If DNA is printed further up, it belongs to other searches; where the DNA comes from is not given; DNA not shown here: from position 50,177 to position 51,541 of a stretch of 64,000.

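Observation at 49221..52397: Operon encoding a J-domain/Ser-Thr kinase fusion, a truncated pyruvate-kinase-like barrel and an S/G-rich protein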

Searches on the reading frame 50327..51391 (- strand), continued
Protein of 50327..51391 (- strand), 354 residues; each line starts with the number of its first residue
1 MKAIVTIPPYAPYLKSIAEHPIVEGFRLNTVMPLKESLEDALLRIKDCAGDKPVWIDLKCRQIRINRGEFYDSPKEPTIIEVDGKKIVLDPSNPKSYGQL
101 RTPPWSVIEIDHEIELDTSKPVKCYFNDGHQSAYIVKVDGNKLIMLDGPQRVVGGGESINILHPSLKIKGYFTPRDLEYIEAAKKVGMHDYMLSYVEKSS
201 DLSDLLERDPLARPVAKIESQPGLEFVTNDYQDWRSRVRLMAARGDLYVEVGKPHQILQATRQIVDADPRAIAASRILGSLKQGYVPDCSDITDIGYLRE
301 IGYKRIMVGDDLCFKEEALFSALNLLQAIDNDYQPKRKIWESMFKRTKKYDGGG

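Call 91: search_protein_families(library=pfam, alignment_id=A3, max_evalue=1)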
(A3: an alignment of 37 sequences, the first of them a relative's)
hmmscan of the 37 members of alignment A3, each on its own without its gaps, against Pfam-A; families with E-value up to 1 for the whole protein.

A. member 1, L008:3970-4977:+ (335 aa): 0 families

B. families by the number of members that match (of 37 scanned): 23 families
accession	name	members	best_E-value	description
PF08271.17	Zn_Ribbon_TF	5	0.0008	TFIIB zinc-binding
PF13240.11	Zn_Ribbon_1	5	0.016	zinc-ribbon domain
PF10571.15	UPF0547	5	0.034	Uncharacterised protein family UPF0547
PF12760.12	Zn_ribbon_IS1595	4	0.0098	Transposase zinc-ribbon domain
PF12773.13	DZR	4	0.039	Double zinc ribbon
PF01155.25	HypA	4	0.095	Hydrogenase/urease nickel incorporation, metallochaperone, hypA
PF18439.7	zf_UBZ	4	0.22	Ubiquitin-Binding Zinc Finger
PF13248.11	Zn_ribbon_3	3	0.014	zinc-ribbon domain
PF05762.20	VWA_CoxE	2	0.013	VWA domain containing CoxE-like protein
PF09297.16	Zn_ribbon_NUD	2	0.096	NADH pyrophosphatase zinc ribbon domain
PF03604.18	Zn_ribbon_RPAB4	2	0.11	DNA directed RNA polymerase, 7 kDa subunit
PF25169.1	DUF7830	2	0.16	Domain of unknown function (DUF7830)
PF21344.3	Zn_ribbon_LysW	2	0.22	Alpha-aminoadipate carrier protein LysW-like, globular domain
PF18634.6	RXLR_WY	1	0.02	RXLR phytopathogen effector protein WY-domain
PF24441.1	DUF7560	1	0.14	Family of unknown function (DUF7560)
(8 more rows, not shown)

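Call 92: search_protein_families(library=padloc, alignment_id=A3, max_evalue=1)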
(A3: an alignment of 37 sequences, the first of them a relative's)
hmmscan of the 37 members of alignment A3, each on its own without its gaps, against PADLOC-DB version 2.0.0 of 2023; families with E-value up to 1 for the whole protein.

A. member 1, L008:3970-4977:+ (335 aa): 0 families

B. families by the number of members that match (of 37 scanned): 3 families
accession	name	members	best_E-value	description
PDLC01691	Cas12f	5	0.00026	CAS-V-F; effector__SPE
PDLC05059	PDC-S64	4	0.0017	-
PDLC01630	Cas7g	1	0.032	CAS-I-U; effector_G7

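Call 96: find_related_loci(query=A1, collection=viral_contigs, flank=6000)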
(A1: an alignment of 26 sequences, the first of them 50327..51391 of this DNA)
Query A1 (354 aa) in viral_contigs; peptide patterns used: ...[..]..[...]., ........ (x = any residue, [..] = any of these).
31 stretches matched a pattern; 3 encode a relative of the query (tblastn E <= 1e-3); 3 distinct loci.
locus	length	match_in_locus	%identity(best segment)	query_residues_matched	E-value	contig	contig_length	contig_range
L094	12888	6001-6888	35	5-329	1e-46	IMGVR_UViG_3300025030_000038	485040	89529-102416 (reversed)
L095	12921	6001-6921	36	4-333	2e-43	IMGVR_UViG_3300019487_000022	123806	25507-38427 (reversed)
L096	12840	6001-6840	27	6-315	5e-30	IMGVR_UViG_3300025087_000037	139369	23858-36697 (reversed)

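Call 101: search_protein_families(library=pfam, proteins=[L094:2-742:+, L094:1693-2259:+, L094:2885-3574:+, L094:8403-9296:+, L094:9971-10543:+, L094:11114-12298:+, L095:3-2300:+, L095:2698-3930:+, L095:8826-9929:+, L095:9916-11091:+], max_evalue=0.001)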
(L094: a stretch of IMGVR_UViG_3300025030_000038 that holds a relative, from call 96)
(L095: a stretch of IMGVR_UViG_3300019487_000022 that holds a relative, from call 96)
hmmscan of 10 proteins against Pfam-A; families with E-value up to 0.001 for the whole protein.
L094:2-742:+ (246 aa): 0 families

L094:1693-2259:+ (188 aa): 0 families

L094:2885-3574:+ (229 aa): 0 families

L094:8403-9296:+ (297 aa): 1 family
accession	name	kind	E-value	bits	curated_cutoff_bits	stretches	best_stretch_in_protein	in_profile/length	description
PF04446.17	Thg1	-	3.8e-31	108.1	29.2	1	26-157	3-130/130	tRNAHis guanylyltransferase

L094:9971-10543:+ (190 aa): 0 families

L094:11114-12298:+ (394 aa): 1 family
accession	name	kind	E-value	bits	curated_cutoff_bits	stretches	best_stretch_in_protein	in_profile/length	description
PF03747.19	ADP_ribosyl_GH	-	5e-65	220.4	26.2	1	71-369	2-286/287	ADP-ribosylglycohydrolase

L095:3-2300:+ (765 aa): 7 families
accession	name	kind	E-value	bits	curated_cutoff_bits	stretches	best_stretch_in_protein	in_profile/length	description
PF00580.27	UvrD-helicase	-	1.5e-20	74.5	23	1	203-481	2-269/271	UvrD/REP helicase N-terminal domain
PF13361.12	UvrD_C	-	4.6e-12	46.5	25.6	1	702-761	285-347/350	UvrD-like helicase C-terminal domain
PF13245.12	AAA_19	-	4.5e-10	40.3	25.1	1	213-468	10-134/134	AAA domain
PF01443.25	Viral_helicase1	-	2.6e-09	37.7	21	0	403-517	37-145/228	Viral superfamily 1 RNA helicase core domain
PF13604.12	AAA_30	-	9.4e-07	29.2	27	0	419-463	84-128/191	AAA domain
PF13538.12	UvrD_C_2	-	7.6e-05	22.9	27.4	1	704-759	2-51/52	UvrD-like helicase C-terminal domain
PF02562.22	PhoH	-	0.00049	20.1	27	0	427-464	122-159/205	PhoH-like protein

L095:2698-3930:+ (410 aa): 0 families

L095:8826-9929:+ (367 aa): 1 family
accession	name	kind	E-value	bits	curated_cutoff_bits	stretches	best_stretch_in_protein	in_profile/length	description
PF00004.35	AAA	-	3.1e-15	57.2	21.2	1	176-294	1-129/131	ATPase family associated with various cellular activities (AAA)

L095:9916-11091:+ (391 aa): 1 family
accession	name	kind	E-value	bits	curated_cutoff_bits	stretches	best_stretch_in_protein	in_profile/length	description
PF13385.13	Laminin_G_3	-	5.3e-09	36.8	27.6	1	225-372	1-146/151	Concanavalin A-like lectin/glucanases superfamily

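Call 108: search_protein_representatives(alignment_id=A1)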
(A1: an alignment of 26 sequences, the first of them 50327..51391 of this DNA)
Query: 26 sequences, 336 profile positions. Proteins with E-value up to 0.001 (for the whole library): 4513; up to 1e-10: 598; up to 1e-30: 160. The best 150 are listed.
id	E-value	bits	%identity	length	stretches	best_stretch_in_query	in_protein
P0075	1.9e-152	523.6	-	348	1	1-334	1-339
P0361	2.2e-122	424.8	-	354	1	1-333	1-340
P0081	1.7e-108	379.1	-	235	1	1-219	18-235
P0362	1.1e-95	337.0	-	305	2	103-331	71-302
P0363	7.3e-93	327.7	-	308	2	101-333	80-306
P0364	2.8e-92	325.8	-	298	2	103-331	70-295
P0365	1.7e-91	323.2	-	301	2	104-330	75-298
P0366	1.5e-89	316.8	-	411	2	104-317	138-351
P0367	2.6e-87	309.5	-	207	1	122-334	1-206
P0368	2.6e-86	306.2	-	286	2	102-335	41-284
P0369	1.3e-85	303.9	-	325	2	139-334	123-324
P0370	3.3e-83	296.0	-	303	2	105-331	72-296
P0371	4.3e-81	289.0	-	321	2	108-334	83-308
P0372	5.0e-81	288.8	-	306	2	102-330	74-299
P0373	8.3e-81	288.1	-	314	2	107-335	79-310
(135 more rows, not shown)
